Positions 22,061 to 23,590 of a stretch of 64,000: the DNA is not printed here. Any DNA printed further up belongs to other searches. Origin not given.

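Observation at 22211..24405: Translationally coupled DHH/DHHA1 phosphoesterase and PqqD(RRE)-like::MEMO1 fusion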

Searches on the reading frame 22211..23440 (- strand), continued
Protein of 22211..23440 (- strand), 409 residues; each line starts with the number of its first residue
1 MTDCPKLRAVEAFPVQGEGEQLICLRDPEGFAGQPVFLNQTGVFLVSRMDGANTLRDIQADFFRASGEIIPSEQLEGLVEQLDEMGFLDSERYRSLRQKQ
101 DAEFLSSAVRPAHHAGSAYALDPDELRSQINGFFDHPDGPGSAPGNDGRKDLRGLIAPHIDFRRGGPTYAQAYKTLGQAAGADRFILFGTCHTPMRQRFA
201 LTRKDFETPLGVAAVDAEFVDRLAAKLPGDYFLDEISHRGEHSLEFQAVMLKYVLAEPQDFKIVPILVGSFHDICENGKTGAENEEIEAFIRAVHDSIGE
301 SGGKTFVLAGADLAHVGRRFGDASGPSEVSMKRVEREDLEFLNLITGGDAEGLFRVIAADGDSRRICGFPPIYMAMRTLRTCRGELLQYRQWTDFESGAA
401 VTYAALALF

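Call 41: find_related_loci(query=A4, collection=genome_contigs, flank=10000)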
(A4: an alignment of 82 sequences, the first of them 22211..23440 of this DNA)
Query A4 (409 aa) in genome_contigs; peptide patterns used: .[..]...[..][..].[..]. (x = any residue, [..] = any of these).
600 stretches matched a pattern (row limit reached: there are more); 596 encode a relative of the query (tblastn E <= 1e-3); the best 80 are kept; 80 distinct loci.
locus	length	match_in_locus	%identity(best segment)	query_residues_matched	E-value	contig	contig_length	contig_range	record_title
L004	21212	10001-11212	59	5-409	1e-160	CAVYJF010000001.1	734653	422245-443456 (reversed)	MAG: uncultured Acidobacteriota bacterium isolate MFD01476.bin.2.38 genome assembly, contig: contig_10834, whole genome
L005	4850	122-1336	58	5-409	2e-161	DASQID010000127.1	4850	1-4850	MAG TPA_asm: Acidobacteriota bacterium isolate SMAG_U11850 k141_62960, whole genome shotgun sequence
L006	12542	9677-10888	58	5-409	4e-156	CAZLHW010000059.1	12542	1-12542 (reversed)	MAG TPA_asm: uncultured Acidobacteriota bacterium isolate SRP167436_co1_235 genome assembly, contig: NODE_8339_length_12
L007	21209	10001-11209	48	5-408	8e-119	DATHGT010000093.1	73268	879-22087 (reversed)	MAG TPA_asm: Candidatus Acidoferrum sp. isolate SMAG_U12481 k141_118595, whole genome shotgun sequence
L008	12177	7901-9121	43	5-409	4e-111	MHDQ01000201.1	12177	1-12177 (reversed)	MAG: Nitrospinae bacterium RIFCSPLOWO2_12_FULL_45_22 rifcsplowo2_12_scaffold_34065, whole genome shotgun sequence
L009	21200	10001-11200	47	5-406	1e-110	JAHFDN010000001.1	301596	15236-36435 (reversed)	MAG: Candidatus Rokuibacteriota bacterium isolate nzgw246 NODE_1_length_301597_cov_6.037645, whole genome shotgun sequen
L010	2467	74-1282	45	5-408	1e-113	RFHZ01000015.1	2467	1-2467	MAG: Nitrospinota bacterium isolate J063 k99_21321, whole genome shotgun sequence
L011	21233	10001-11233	42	3-409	3e-108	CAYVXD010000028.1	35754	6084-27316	MAG TPA_asm: uncultured Candidatus Sumerlaeota bacterium isolate binchicken_co34_487 genome assembly, contig: NODE_1666_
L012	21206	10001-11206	45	4-406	6e-108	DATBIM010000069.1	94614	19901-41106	MAG TPA_asm: Candidatus Methylomirabilota bacterium isolate SMAG_U3894 k141_1452104, whole genome shotgun sequence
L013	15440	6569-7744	45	4-394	4e-108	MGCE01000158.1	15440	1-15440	MAG: Candidatus Rokubacteria bacterium RIFCSPLOWO2_02_FULL_72_37 rifcsplowo2_02_scaffold_5536, whole genome shotgun sequ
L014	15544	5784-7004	45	3-408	1e-107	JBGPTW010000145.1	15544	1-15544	MAG: Candidatus Methylomirabilia bacterium isolate OBJ1_062018_110_59 k141_2711193_length_15544_cov_14.0000, whole genom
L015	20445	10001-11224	45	1-408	3e-107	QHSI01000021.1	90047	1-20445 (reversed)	MAG: Candidatus Rokuibacteriota bacterium isolate AR34 14_0903_05_40cm_scaffold_1511_curated, whole genome shotgun seque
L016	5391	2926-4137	40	5-409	1e-106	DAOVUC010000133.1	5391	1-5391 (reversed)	MAG TPA_asm: Candidatus Dadabacteria bacterium isolate CSMAG_1669 CSMAG_1669_k141_5087132_length_5391_cov_10.0000, whole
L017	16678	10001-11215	44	1-406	2e-106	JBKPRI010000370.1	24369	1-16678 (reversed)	MAG: Candidatus Methylomirabilota bacterium isolate GS_EKS_MAG_00053 GS_EKS_000002109494, whole genome shotgun sequence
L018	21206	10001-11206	44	4-406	2e-106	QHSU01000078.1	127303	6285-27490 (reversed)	MAG: Candidatus Rokuibacteriota bacterium isolate AR23 14_1009_16_40cm_scaffold_179_curated, whole genome shotgun sequen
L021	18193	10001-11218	39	3-409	5e-106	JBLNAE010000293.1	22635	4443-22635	MAG: Ignavibacteriales bacterium isolate MAG185 PRJNA951521_bin43_renamed_292, whole genome shotgun sequence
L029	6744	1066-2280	41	2-408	4e-104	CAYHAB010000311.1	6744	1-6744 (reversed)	MAG TPA_asm: uncultured Thermodesulfobacteriota bacterium isolate ERP119294_co2_426 genome assembly, contig: k141_273945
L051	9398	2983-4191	40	3-406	1e-100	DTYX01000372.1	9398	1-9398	MAG TPA_asm: Candidatus Poribacteria bacterium isolate UWMA-0232 k99_1876880, whole genome shotgun sequence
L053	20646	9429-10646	42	6-408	2e-100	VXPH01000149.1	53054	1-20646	MAG: Nitrospinota bacterium isolate SB0662_bin_51 NODE_644_length_53054_cov_30.274081, whole genome shotgun sequence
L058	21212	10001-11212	43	5-408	4e-100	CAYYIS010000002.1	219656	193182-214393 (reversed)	MAG TPA_asm: uncultured Gemmatimonadota bacterium isolate SRP077602_co4_478 genome assembly, contig: NODE_19_length_2196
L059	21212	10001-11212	42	5-408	7e-100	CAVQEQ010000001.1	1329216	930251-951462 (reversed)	MAG: uncultured delta proteobacterium isolate MFD04434.bin.1.46 genome assembly, contig: contig_1737, whole genome shotg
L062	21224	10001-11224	42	3-409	2e-99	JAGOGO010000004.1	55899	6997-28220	MAG: Deltaproteobacteria bacterium isolate Go_SlDig_bin_103 Go_SlDig_1395_length_55899_cov_7.799541, whole genome shotgu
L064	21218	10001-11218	41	1-408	1e-99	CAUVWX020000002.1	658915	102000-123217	MAG: bacterium isolate ede2edc3-c4dd-4cee-bed0-38f5ac94d37a genome assembly, contig: contig_2, whole genome shotgun sequ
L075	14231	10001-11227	42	1-408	2e-98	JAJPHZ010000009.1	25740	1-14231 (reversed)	MAG: Proteobacteria bacterium isolate Centralia_MAG_231 k107_28692124, whole genome shotgun sequence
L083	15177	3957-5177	39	1-408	2e-97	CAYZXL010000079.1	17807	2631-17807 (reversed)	MAG TPA_asm: uncultured Verrucomicrobiota bacterium isolate binchicken_co283_275 genome assembly, contig: NODE_1981_leng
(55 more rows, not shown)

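Call 49: search_protein_families(library=pfam, alignment_id=A5, max_evalue=0.00001)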
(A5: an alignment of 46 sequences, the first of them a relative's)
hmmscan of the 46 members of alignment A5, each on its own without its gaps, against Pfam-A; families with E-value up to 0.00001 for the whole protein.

A. member 1, L016:4118-5101:+ (328 aa): 1 family
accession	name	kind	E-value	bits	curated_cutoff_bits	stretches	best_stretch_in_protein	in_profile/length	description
PF01244.27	Peptidase_M19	-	1.7e-85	287.4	26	1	13-323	4-318/319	Membrane dipeptidase (Peptidase family M19)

B. families by the number of members that match (of 46 scanned): 54 families (the first 25 are shown)
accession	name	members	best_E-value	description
PF01244.27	Peptidase_M19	5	2.1e-86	Membrane dipeptidase (Peptidase family M19)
PF18481.7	DUF5616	4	8.6e-46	Domain of unknown function (DUF5616)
PF07228.17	SpoIIE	4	4.2e-43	Stage II sporulation protein E (SpoIIE)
PF04256.18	DUF434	4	6.3e-22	Protein of unknown function (DUF434)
PF00072.30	Response_reg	4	6.6e-17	Response regulator receiver domain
PF01894.22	UPF0047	3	1e-45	Uncharacterised protein family UPF0047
PF12706.13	Lactamase_B_2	2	2.7e-22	Beta-lactamase superfamily domain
PF00753.33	Lactamase_B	2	3.9e-17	Metallo-beta-lactamase superfamily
PF11161.13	DUF2944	2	1.7e-06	Protein of unknown function (DUF2946)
PF01116.26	F_bP_aldolase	1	1.9e-85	Fructose-bisphosphate aldolase class-II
PF02423.21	OCD_Mu_crystall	1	3.7e-57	Ornithine cyclodeaminase/mu-crystallin family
PF13174.12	TPR_6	1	2.1e-53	Tetratricopeptide repeat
PF02464.23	CinA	1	3.1e-53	Competence-damaged protein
PF04002.20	RadC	1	2.1e-44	RadC-like JAB domain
PF13432.12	TPR_16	1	1.6e-42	Tetratricopeptide repeat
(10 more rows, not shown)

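Call 50: search_protein_families(library=pfam, alignment_id=A6, max_evalue=0.00001)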
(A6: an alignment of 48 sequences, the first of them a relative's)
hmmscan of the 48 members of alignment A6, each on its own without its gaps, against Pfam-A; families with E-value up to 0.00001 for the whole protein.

A. member 1, L016:1343-2902:+ (520 aa): 1 family
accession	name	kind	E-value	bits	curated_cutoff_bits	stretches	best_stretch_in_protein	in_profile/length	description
PF02538.19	Hydantoinase_B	-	8.8e-209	694.7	26.8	1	6-519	3-519/519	Hydantoinase B/oxoprolinase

B. families by the number of members that match (of 48 scanned): 27 families (the first 25 are shown)
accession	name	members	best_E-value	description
PF01546.33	Peptidase_M20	10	1.9e-34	Peptidase family M20/M25/M40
PF07687.19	M20_dimer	10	1.3e-20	Peptidase dimerisation domain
PF05362.19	Lon_C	5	4e-93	Lon protease (S16) C-terminal proteolytic domain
PF02538.19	Hydantoinase_B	4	8.8e-209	Hydantoinase B/oxoprolinase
PF02190.22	LON_substr_bdg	4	1.3e-51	ATP-dependent protease La (LON) substrate-binding domain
PF00004.35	AAA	4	1.1e-25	ATPase family associated with various cellular activities (AAA)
PF22667.2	Lon_lid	4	7.3e-25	Lon protease AAA+ ATPase lid domain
PF13541.12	ChlI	4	1.2e-09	Subunit ChlI of Mg-chelatase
PF07728.20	AAA_5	4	1.4e-08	AAA domain (dynein-related subfamily)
PF00902.23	TatC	2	1.7e-70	Sec-independent protein translocase protein (TatC)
PF04389.22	Peptidase_M28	2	8.4e-07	Peptidase family M28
PF06418.20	CTP_synth_N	1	5.7e-125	CTP synthase N-terminus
PF01026.27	TatD_DNase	1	3.4e-58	TatD related DNase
PF01871.22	AMMECR1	1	1.1e-57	AMMECR1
PF01545.26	Cation_efflux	1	1.7e-48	Cation efflux family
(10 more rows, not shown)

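Call 58: fold_search(model_id=the predicted structure, library=pdb)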
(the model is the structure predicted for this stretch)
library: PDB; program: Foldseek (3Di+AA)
matches with E <= 10: 224; with E <= 0.001: 32
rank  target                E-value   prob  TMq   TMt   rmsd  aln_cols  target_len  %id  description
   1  3bcz_C                1.3e-16  1.00  0.57  0.79   3.5       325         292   22  Crystal structure of Memo (released 2007-11-27)
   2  7kq8_A                1.5e-16  1.00  0.57  0.78   4.2       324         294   21  Structure of iron bound MEMO1 (released 2021-11-17)
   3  7m8h_A                2.1e-16  1.00  0.57  0.78   4.2       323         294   21  Structure of Memo1 C244S metal binding site mutant at 1.75A (released 2022-04-06)
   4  3bcz_A                2.9e-16  1.00  0.57  0.79   3.9       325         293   22  Crystal structure of Memo (released 2007-11-27)
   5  7l5c_D                3.5e-16  1.00  0.57  0.78   4.0       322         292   21  Structure of copper bound MEMO1 (released 2022-01-19)
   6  5hee_A                1.9e-08  1.00  0.38  0.56   6.6       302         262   12  Crystal structure of the TK2203 protein (released 2016-06-29)
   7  8ihg_C                4.0e-08  1.00  0.37  0.48   7.9       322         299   12  Crystal structure of aminophenol dioxygenase from Pseudomonas species AP-3 (released 2024-02-28)
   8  3vsh_B                4.2e-08  1.00  0.39  0.50   7.4       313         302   13  Crystal structure of native 1,6-APD (with Iron), 2-Animophenol-1,6-Dioxygenase (released 2013-01-16)
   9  3vsi_D                7.4e-08  1.00  0.39  0.51   7.1       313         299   13  Crystal structure of native 1,6-APD (2-Animophenol-1,6-dioxygenase) complex with 4-Nitrocatechol (released 2013-01-16)
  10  3vsg_D                8.8e-08  1.00  0.40  0.52   7.4       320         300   14  Crystal structure of iron free 1,6-APD, 2-Animophenol-1,6-Dioxygenase (released 2013-01-16)
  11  3vsj_B                8.8e-08  1.00  0.39  0.50   7.5       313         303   13  Crystal structure of 1,6-APD (2-ANIMOPHENOL-1,6-DIOXYGENASE) complexed with intermediate products (released 2013-01-16)
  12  3vsg_B                1.6e-07  1.00  0.39  0.51   7.4       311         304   14  Crystal structure of iron free 1,6-APD, 2-Animophenol-1,6-Dioxygenase (released 2013-01-16)
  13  7txy_A                1.6e-07  1.00  0.38  0.54   7.5       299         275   10  Crystal structure of the 2-Aminophenol 1,6-dioxygenase from the ARO bacterial microcompartment of Micromonospora rosar (released 2023-02-15)
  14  7txy_E                1.7e-07  1.00  0.37  0.53   7.2       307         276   10  Crystal structure of the 2-Aminophenol 1,6-dioxygenase from the ARO bacterial microcompartment of Micromonospora rosar (released 2023-02-15)
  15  8ihg_A                1.8e-07  1.00  0.38  0.49   7.8       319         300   13  Crystal structure of aminophenol dioxygenase from Pseudomonas species AP-3 (released 2024-02-28)
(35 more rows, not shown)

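Call 67: search_solved_structures(query=A4, max_evalue=0.001, show_alignments=1)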
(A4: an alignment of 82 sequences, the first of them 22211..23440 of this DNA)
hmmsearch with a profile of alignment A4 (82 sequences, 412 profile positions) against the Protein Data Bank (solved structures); distinct sequences matched with E-value up to 0.001: 3.
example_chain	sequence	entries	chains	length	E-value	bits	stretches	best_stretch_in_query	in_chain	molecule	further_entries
7kq8_A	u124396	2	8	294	1.8e-29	106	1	111-410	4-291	Protein MEMO1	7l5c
3bcz_A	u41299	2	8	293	2e-29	105.9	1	111-410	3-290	Protein MEMO1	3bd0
7m8h_A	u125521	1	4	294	7.2e-28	100.7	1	111-410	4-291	Protein MEMO1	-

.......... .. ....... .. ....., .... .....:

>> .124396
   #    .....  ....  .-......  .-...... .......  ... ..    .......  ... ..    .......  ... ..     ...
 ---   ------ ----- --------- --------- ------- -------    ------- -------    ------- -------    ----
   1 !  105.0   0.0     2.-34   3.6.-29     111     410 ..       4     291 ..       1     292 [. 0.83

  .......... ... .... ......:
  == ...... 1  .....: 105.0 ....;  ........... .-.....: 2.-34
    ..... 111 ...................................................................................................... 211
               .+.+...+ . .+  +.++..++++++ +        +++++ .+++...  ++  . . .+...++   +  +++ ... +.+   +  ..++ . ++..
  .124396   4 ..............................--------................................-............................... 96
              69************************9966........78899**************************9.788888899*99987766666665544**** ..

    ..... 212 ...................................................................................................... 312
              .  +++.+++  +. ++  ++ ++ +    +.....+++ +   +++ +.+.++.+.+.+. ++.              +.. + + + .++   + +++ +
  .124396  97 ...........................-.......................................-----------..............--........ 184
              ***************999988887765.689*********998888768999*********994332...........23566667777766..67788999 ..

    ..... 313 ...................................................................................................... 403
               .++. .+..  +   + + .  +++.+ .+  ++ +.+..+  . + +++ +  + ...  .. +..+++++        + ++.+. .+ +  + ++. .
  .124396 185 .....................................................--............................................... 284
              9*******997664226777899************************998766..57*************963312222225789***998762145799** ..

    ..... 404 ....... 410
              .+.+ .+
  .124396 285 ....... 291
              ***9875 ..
